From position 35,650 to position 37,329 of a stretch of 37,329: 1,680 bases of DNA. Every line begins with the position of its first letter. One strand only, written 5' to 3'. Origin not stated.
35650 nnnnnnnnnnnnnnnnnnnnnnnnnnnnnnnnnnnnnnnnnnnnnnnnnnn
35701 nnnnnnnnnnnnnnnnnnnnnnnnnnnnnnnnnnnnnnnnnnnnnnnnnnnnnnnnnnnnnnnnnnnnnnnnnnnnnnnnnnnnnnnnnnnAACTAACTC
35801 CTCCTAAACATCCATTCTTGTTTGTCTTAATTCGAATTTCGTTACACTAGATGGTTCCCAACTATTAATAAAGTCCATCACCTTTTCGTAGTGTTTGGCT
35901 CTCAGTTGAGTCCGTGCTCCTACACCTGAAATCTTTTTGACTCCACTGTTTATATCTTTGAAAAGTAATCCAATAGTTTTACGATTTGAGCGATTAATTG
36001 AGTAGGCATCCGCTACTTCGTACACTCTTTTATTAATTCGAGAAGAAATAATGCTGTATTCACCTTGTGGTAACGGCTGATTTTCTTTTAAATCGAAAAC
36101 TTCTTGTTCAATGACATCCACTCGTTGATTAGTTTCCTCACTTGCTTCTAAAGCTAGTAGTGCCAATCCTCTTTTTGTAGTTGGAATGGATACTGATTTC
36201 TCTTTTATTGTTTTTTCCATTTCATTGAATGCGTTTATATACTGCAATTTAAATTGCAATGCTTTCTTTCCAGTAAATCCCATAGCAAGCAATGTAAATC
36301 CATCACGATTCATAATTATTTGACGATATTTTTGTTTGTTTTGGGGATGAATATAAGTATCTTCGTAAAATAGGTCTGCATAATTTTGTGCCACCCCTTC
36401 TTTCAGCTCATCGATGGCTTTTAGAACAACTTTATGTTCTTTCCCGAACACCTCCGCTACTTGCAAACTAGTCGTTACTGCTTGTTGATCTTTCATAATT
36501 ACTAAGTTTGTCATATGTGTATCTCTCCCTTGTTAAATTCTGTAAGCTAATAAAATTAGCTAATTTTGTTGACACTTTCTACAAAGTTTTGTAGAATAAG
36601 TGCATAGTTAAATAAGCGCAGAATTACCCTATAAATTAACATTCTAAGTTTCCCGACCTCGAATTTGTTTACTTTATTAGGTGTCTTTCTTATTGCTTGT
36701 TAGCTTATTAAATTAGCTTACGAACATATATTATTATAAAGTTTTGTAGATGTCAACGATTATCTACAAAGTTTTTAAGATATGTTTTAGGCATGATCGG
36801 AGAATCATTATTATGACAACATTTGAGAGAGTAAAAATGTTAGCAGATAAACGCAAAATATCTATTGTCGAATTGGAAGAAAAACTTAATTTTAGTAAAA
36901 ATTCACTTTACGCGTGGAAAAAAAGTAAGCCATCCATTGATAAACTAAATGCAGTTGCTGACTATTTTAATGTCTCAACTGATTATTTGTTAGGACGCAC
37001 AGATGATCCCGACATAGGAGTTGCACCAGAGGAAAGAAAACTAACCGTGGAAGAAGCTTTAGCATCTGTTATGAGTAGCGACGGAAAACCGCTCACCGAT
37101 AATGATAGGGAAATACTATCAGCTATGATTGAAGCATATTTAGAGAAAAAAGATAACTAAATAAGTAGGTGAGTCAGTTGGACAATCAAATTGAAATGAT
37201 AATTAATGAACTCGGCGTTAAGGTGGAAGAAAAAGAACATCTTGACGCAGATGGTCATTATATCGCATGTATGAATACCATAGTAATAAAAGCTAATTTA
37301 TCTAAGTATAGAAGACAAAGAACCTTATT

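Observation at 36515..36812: Genetic switch with face-to-face consensus promoters and shared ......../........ operators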

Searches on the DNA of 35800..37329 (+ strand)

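Call 5: search_dna_similar(query=window:35800-37329:+, collection=phages, mode=near, max_rows=30)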
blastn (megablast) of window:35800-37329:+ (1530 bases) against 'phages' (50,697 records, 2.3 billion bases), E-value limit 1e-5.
Records with a match: 3; places in all: 3; records where one place covers at least 80% of the query: 0.
Best place of each record, by identity: 95-99% 2; 80-90% 1.
By first word of the organism name: Enterococcus 2; Acinetobacter 1.
By host as written in the record: Acinetobacter baumannii AB5075 1; Enterococcus sp. VKM B-1578 1; Enterococcus hirae BBCO_MU_1 1.
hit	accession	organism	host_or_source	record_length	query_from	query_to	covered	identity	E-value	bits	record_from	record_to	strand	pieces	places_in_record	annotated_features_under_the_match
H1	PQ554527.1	Acinetobacter phage D2SVT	Acinetobacter baumannii AB5075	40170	723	1530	53%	95.2%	0e+0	1275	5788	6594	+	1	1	transcriptional regulator | metallo-protease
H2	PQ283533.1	Enterococcus phage vB_ElaS_B1578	Enterococcus sp. VKM B-1578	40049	723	1530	53%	95.2%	0e+0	1275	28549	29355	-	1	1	repressor protein | ImmA/IrrE family metallopeptidase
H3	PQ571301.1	Enterococcus phage EH-TP1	Enterococcus hirae BBCO_MU_1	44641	734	1205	16%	85.5%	3e-40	253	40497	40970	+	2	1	transcriptional regulator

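Call 6: get_annotated_region(hit=H2, flank=3000)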
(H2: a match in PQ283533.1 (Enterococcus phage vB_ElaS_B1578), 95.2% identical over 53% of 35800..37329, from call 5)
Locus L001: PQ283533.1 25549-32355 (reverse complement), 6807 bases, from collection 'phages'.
description: Enterococcus phage vB_ElaS_B1578, complete genome.
organism: Enterococcus phage vB_ElaS_B1578 (NCBI taxid 3348173)
taxonomy: Viruses
host: Enterococcus sp. VKM B-1578; source: -; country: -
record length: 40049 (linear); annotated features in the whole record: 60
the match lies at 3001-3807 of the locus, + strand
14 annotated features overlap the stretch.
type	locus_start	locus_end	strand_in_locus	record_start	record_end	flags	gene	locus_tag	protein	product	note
CDS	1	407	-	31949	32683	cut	-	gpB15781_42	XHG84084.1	DUF1071 domain-containing protein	-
CDS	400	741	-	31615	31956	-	-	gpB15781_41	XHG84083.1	hypothetical protein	-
CDS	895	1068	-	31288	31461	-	-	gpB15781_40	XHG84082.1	hypothetical protein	-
CDS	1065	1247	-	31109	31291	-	-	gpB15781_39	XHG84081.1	hypothetical protein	-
CDS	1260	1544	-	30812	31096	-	-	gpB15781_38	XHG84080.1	HTH domain-containing protein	-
CDS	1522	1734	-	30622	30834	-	-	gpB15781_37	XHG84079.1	HTH domain-containing protein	-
CDS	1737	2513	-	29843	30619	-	-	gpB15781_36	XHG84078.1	antirepressor protein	-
CDS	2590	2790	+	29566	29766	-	-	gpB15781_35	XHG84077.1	hypothetical protein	-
CDS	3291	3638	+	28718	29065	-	-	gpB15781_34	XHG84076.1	repressor protein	-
CDS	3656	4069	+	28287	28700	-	-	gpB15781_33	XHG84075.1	ImmA/IrrE family metallopeptidase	-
CDS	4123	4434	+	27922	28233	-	-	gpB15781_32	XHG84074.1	hypothetical protein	-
CDS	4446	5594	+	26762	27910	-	-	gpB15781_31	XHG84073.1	site-specific integrase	-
CDS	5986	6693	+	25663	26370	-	-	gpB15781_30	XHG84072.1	PH domain-containing protein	-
CDS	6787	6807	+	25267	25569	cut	-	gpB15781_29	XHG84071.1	hypothetical protein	-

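Call 7: get_annotated_region(hit=H3, flank=3000)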
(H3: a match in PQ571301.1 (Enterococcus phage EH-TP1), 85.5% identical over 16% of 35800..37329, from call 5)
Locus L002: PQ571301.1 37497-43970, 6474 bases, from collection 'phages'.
description: Enterococcus phage EH-TP1, complete genome.
organism: Enterococcus phage EH-TP1 (NCBI taxid 3385237)
taxonomy: Viruses
host: Enterococcus hirae BBCO_MU_1; source: antibiotic induction; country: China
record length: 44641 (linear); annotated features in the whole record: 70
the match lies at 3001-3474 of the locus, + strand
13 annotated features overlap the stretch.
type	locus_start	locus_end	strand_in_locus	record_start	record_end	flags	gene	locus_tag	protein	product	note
CDS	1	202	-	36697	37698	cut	-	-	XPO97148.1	RecT-like ssDNA annealing protein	EH-TP1_gp58; EH-TP1_gp58; Annot2=(hmm profile search-phrog [Rank2]) phrog_148 RecT-like ssDNA annealing ...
CDS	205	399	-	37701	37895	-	-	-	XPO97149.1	hypothetical protein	EH-TP1_gp59; EH-TP1_gp59; None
CDS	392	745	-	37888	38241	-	-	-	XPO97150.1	hypothetical protein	EH-TP1_gp60; EH-TP1_gp60; None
CDS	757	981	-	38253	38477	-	-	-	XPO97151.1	hypothetical protein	EH-TP1_gp61; EH-TP1_gp61; None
CDS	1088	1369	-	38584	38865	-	-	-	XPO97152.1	thioredoxin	EH-TP1_gp62; EH-TP1_gp62; None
CDS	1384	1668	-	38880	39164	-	-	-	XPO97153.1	HTH DNA binding protein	EH-TP1_gp63; EH-TP1_gp63; Annot2=(hmm profile search-phrog [Rank2]) phrog_668 HTH DNA binding protein;Annot3=(structure ...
CDS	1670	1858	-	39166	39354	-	-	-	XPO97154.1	transcriptional repressor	EH-TP1_gp64; EH-TP1_gp64; Annot2=(hmm profile search-phrog [Rank2]) phrog_1468 transcriptional ...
CDS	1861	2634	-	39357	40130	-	-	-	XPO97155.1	anti-repressor Ant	EH-TP1_gp65; EH-TP1_gp65; Annot2=(hmm profile search-phrog [Rank2]) phrog_130 anti-repressor Ant;Annot3=(structure ...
CDS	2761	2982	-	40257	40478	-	-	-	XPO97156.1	hypothetical protein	EH-TP1_gp66; EH-TP1_gp66; None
CDS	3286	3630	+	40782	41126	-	-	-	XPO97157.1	transcriptional regulator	EH-TP1_gp67; EH-TP1_gp67; Annot2=(hmm profile search-phrog [Rank2]) phrog_18248 transcriptional ...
CDS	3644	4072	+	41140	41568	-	-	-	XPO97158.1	metallo-protease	EH-TP1_gp68; EH-TP1_gp68; Annot2=(structure alignment-afuniprot50) AF-A0A2K8TFF9-F1-model_v4 ImmA/IrrE family ...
CDS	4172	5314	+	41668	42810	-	-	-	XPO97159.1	integrase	EH-TP1_gp69; EH-TP1_gp69; Annot2=(structure alignment-afuniprot50) AF-A0A422MD89-F1-model_v4 Tyrosine recombinase ...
CDS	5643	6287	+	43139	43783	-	-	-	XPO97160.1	SHOCT domain-containing protein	EH-TP1_gp70; EH-TP1_gp70; Annot2=(structure alignment-afuniprot50) AF-A0A410NBN0-F1-model_v4 DUF4428 domain-containing ...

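Call 8: get_annotated_region(hit=H1, flank=3000)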
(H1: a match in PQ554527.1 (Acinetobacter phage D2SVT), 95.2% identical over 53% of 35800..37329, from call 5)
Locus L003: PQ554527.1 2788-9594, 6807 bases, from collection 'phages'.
description: Acinetobacter phage D2SVT, complete genome.
organism: Acinetobacter phage D2SVT (NCBI taxid 3404953)
taxonomy: Viruses
host: Acinetobacter baumannii AB5075; source: -; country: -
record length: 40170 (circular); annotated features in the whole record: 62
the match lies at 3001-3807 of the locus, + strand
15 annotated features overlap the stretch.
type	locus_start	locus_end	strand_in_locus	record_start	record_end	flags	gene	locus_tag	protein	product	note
CDS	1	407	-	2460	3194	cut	-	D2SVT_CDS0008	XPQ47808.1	Sak-like ssDNA annealing protein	-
CDS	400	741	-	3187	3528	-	-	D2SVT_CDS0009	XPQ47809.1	hypothetical protein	-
CDS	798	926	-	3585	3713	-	-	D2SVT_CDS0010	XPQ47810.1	hypothetical protein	-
CDS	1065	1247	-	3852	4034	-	-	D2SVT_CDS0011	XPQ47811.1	hypothetical protein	-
CDS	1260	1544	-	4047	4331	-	-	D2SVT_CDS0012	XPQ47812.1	HTH DNA binding protein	-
CDS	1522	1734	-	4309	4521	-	-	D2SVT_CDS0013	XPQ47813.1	transcriptional repressor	-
CDS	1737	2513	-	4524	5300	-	-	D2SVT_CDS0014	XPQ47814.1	anti-repressor Ant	-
CDS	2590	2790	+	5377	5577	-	-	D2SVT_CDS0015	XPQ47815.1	hypothetical protein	-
CDS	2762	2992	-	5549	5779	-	-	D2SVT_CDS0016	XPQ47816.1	hypothetical protein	-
CDS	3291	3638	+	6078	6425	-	-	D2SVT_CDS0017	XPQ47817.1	transcriptional regulator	-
CDS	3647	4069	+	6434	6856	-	-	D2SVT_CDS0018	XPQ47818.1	metallo-protease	-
CDS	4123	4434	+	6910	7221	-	-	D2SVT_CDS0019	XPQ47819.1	hypothetical protein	-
CDS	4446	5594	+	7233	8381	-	-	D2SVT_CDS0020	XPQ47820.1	integrase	-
CDS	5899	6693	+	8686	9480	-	-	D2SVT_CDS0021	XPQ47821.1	hypothetical protein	-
CDS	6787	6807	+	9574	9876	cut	-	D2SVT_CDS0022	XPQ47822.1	hypothetical protein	-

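Call 12: search_dna_similar(query=window:36515-36812:+, collection=phages, mode=distant, max_rows=40, max_evalue=0.001)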
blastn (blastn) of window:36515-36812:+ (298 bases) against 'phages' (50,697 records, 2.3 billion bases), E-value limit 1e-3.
Records with a match: 15; places in all: 15; records where one place covers at least 80% of the query: 2.
Best place of each record, by identity: 95-99% 2; 80-90% 1; 60-80% 12.
By first word of the organism name: Enterococcus 12; Listeria 2; Acinetobacter 1.
By host as written in the record: Enterococcus faecalis 10; Listeria monocytogenes 2; Acinetobacter baumannii AB5075 1; Enterococcus sp. VKM B-1578 1; Enterococcus hirae BBCO_MU_1 1.
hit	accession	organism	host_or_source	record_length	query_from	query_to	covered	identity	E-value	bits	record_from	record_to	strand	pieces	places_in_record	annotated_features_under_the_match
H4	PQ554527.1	Acinetobacter phage D2SVT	Acinetobacter baumannii AB5075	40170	8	298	98%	95.9%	6e-130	468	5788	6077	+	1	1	none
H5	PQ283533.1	Enterococcus phage vB_ElaS_B1578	Enterococcus sp. VKM B-1578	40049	8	298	98%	95.9%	6e-130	468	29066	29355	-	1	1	none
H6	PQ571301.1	Enterococcus phage EH-TP1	Enterococcus hirae BBCO_MU_1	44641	19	209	64%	82.7%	2e-40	171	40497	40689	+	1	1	none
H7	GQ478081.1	Enterococcus phage phiFL1A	Enterococcus faecalis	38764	19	230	71%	69.6%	2e-8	64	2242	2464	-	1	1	none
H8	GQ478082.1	Enterococcus phage phiFL1B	Enterococcus faecalis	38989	19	230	71%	69.6%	2e-8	64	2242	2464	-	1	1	none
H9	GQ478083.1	Enterococcus phage phiFL1C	Enterococcus faecalis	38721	19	230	71%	69.6%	2e-8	64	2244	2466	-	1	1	none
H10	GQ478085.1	Enterococcus phage phiFL2B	Enterococcus faecalis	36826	19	230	71%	69.6%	2e-8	64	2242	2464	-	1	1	none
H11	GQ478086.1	Enterococcus phage phiFL3A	Enterococcus faecalis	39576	19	230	71%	69.6%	2e-8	64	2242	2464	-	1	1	none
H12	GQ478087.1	Enterococcus phage phiFL3B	Enterococcus faecalis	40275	19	230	71%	69.6%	2e-8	64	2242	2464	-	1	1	none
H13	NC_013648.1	Enterococcus phage phiFL3A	Enterococcus faecalis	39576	19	230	71%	69.6%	2e-8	64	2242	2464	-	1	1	none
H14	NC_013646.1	Enterococcus phage phiFL1A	Enterococcus faecalis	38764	19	230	71%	69.6%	2e-8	64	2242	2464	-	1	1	none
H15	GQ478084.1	Enterococcus phage phiFL2A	Enterococcus faecalis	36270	19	230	71%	69.4%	2e-8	65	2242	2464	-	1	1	none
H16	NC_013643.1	Enterococcus phage phiFL2A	Enterococcus faecalis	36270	19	230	71%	69.4%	2e-8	65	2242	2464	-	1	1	none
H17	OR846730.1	Listeria phage LM 4-11-1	Listeria monocytogenes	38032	22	210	63%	70.8%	7e-9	67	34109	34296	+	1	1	record has no annotation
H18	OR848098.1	Listeria phage LM 4-14-1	Listeria monocytogenes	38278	22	210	63%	70.8%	7e-9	67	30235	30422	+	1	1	record has no annotation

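Call 13: search_rna_families(source=window, start=36300, end=37000, threshold=evalue, max_evalue=1)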
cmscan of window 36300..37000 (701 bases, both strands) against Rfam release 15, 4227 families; matches with E-value up to 1: 1.
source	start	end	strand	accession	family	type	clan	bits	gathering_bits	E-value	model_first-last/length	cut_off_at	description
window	36499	36599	-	RF01205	snR62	Gene; snRNA; snoRNA; CD-box;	CL00055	30.7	55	0.32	1-100/100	no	Small nucleolar RNA snR62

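Call 14: get_annotated_region(hit=H14, flank=2500)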
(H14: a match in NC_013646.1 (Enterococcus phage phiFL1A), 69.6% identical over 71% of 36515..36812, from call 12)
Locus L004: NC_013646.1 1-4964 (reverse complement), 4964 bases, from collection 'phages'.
description: Enterococcus phage phiFL1A, complete genome.
organism: Enterococcus phage phiFL1A (NCBI taxid 673832)
taxonomy: Viruses; Duplodnaviria; Heunggongvirae; Uroviricota; Caudoviricetes; Phifelvirus; Phifelvirus FL1
host: Enterococcus faecalis; source: -; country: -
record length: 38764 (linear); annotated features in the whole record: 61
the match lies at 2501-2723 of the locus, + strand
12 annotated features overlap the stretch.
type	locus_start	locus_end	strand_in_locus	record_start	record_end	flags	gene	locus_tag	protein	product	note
CDS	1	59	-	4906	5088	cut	gp12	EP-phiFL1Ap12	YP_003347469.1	hypothetical protein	-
CDS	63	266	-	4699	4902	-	gp11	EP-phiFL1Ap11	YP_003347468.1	hypothetical protein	-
CDS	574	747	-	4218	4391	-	gp10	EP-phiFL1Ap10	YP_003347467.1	hypothetical protein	-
CDS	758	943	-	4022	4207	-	gp09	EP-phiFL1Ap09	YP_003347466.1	hypothetical protein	-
CDS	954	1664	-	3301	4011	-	gp08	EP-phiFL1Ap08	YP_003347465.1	Rha-like transcriptional regulator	domain phage_pRha, ORF6C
CDS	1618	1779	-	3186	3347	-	gp07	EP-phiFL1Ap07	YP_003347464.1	hypothetical protein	-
CDS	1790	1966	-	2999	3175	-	gp06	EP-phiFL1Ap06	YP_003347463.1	transcriptional repressor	-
CDS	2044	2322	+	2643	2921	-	gp05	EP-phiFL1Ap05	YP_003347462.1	hypothetical protein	sinR-like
CDS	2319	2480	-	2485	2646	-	gp04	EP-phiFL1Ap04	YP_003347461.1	hypothetical protein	-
CDS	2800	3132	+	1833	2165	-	gp03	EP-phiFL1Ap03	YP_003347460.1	helix-turn-helix domain-containing protein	domain HTH_XRE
CDS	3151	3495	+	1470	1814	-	gp02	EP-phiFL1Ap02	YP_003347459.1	ImmA/IrrE family metallo-endopeptidase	domain DUF955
CDS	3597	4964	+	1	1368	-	gp01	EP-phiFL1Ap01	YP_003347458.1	integrase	domain Ser_recombinase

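Call 15: get_annotated_region(hit=H17, flank=2500)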
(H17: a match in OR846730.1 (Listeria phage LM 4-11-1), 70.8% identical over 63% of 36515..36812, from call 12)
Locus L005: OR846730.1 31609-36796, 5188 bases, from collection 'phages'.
description: UNVERIFIED_ORG: Listeria phage LM 4-11-1 clone NODE_15_length_38032_cov_95.278198 genomic sequence.
organism: Listeria phage LM 4-11-1 (NCBI taxid 3113835)
taxonomy: Viruses
host: Listeria monocytogenes; source: wastewater; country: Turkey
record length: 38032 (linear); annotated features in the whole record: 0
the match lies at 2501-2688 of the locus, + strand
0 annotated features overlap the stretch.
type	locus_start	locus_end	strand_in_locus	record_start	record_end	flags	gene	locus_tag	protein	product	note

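Call 16: get_annotated_region(hit=H16, flank=2500)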
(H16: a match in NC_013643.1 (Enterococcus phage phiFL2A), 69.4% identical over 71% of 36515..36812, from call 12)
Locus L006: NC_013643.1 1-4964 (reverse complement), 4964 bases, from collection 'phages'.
description: Enterococcus phage phiFL2A, complete genome.
organism: Enterococcus phage phiFL2A (NCBI taxid 673835)
taxonomy: Viruses; Duplodnaviria; Heunggongvirae; Uroviricota; Caudoviricetes; Phifelvirus; Phifelvirus FL2
host: Enterococcus faecalis; source: -; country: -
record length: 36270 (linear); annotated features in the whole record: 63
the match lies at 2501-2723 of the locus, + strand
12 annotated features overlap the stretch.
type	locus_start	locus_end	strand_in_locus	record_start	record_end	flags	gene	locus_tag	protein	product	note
CDS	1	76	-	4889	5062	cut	gp12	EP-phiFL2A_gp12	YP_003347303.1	hypothetical protein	-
CDS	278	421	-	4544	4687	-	gp11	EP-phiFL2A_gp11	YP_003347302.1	hypothetical protein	-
CDS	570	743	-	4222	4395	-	gp10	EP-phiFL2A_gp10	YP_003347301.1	hypothetical protein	-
CDS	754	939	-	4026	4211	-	gp09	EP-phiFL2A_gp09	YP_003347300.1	hypothetical protein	-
CDS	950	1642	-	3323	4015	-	gp08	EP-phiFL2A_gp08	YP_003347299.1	Rha-like transcriptional regulator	domain phage_PRha, ORF6C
CDS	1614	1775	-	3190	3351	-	gp07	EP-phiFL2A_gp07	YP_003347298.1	hypothetical protein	-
CDS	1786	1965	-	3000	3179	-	gp06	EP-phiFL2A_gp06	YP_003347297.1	transcriptional repressor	-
CDS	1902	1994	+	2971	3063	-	gp05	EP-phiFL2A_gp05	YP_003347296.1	hypothetical protein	-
CDS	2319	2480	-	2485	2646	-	gp04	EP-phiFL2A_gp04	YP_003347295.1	hypothetical protein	-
CDS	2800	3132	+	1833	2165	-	gp03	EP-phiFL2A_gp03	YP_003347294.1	helix-turn-helix domain-containing protein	domain HTH_XRE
CDS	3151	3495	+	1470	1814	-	gp02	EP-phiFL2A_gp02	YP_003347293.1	ImmA/IrrE family metallo-endopeptidase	domain DUF955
CDS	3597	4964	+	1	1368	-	gp01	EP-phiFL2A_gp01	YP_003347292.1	integrase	domain Ser_recombinase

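Call 38: search_dna_similar(query=L005:2470-2790:+, collection=phages, mode=distant, max_rows=40, max_evalue=0.001)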
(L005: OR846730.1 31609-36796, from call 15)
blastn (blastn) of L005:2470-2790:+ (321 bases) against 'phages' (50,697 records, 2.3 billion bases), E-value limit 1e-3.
Records with a match: 23; places in all: 23; records where one place covers at least 80% of the query: 4.
Best place of each record, by identity: >=99% 2; 80-90% 1; 60-80% 20.
By first word of the organism name: Enterococcus 14; Listeria 5; Bacillus 2; Psychrobacillus 1; Acinetobacter 1.
By host as written in the record: Enterococcus faecalis 11; - 3; Listeria monocytogenes 2; Bacillus clarkii 1; Psychrobacillus psychrodurans 1; Enterococcus hirae BBCO_MU_1 1; Acinetobacter baumannii AB5075 1; Enterococcus sp. VKM B-1578 1; and 2 more.
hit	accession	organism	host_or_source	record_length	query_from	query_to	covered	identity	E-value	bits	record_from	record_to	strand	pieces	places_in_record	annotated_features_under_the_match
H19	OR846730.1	Listeria phage LM 4-11-1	Listeria monocytogenes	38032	1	321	100%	100.0%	1e-163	580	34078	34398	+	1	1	record has no annotation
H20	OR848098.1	Listeria phage LM 4-14-1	Listeria monocytogenes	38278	1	321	100%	100.0%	1e-163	580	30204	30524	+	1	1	record has no annotation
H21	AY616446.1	Bacillus phage BCASJ1c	-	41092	29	320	91%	69.6%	6e-23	113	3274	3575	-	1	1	repressor (x2) | 5: repressor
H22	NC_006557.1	Bacillus phage BCASJ1c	Bacillus clarkii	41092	29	320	91%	69.6%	6e-23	113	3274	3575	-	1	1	repressor (x2) | transcriptional regulator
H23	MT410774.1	Psychrobacillus phage Spoks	Psychrobacillus psychrodurans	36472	38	285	77%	68.8%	2e-15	89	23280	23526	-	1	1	none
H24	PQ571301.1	Enterococcus phage EH-TP1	Enterococcus hirae BBCO_MU_1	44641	32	228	61%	71.0%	3e-8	65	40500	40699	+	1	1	none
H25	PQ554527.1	Acinetobacter phage D2SVT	Acinetobacter baumannii AB5075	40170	32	219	59%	70.1%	3e-8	64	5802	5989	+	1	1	none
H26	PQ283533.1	Enterococcus phage vB_ElaS_B1578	Enterococcus sp. VKM B-1578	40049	32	219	59%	70.1%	3e-8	64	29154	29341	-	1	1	none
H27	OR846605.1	Enterococcus phage Efs 1-1-1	Enterococcus faecalis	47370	31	218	59%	67.8%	4e-6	58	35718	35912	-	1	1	record has no annotation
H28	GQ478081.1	Enterococcus phage phiFL1A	Enterococcus faecalis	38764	31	118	27%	72.4%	3e-7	61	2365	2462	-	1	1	none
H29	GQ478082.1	Enterococcus phage phiFL1B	Enterococcus faecalis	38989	31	118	27%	72.4%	3e-7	61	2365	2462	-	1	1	none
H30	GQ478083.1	Enterococcus phage phiFL1C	Enterococcus faecalis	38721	31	118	27%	72.4%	3e-7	61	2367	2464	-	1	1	none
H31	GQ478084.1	Enterococcus phage phiFL2A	Enterococcus faecalis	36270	31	118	27%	72.4%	3e-7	61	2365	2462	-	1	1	none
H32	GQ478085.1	Enterococcus phage phiFL2B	Enterococcus faecalis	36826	31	118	27%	72.4%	3e-7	61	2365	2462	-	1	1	none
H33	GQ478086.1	Enterococcus phage phiFL3A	Enterococcus faecalis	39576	31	118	27%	72.4%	3e-7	61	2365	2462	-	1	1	none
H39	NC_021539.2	Listeria phage LP-030-2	-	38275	40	123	26%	73.8%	6e-4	50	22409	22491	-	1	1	none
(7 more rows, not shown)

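Call 39: get_annotated_region(hit=H22, flank=2000)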
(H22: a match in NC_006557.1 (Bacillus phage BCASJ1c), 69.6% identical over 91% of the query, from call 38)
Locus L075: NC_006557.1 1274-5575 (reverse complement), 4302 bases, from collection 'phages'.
description: Bacillus phage BCJA1c, complete genome.
organism: Bacillus phage BCASJ1c (NCBI taxid 294382)
taxonomy: Viruses; Duplodnaviria; Heunggongvirae; Uroviricota; Caudoviricetes; Jarrellvirus; Jarrellvirus BCAJ1
host: Bacillus clarkii; source: -; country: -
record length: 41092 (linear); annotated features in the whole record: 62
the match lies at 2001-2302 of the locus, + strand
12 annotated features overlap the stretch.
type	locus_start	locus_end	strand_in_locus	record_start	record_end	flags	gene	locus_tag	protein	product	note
CDS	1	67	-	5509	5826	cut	-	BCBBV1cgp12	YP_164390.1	hypothetical protein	-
CDS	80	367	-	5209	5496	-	-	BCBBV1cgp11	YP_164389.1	hypothetical protein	-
CDS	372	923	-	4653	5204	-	-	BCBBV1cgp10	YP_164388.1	hypothetical protein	-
CDS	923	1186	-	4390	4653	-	-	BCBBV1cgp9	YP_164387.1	hypothetical protein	-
CDS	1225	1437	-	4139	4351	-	-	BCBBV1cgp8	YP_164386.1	hypothetical protein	-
CDS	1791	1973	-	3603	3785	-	-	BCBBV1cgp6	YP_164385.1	transcriptional repressor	-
protein_bind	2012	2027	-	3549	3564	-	-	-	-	repressor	-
protein_bind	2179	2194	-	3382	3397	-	-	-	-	repressor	-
CDS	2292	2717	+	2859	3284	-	-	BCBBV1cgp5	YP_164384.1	transcriptional regulator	-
CDS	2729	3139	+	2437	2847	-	-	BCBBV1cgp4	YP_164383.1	metallo-protease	-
CDS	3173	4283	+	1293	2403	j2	-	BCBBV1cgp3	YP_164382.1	integrase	-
misc_feature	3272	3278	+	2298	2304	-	-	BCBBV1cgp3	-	-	site of ribosome slippage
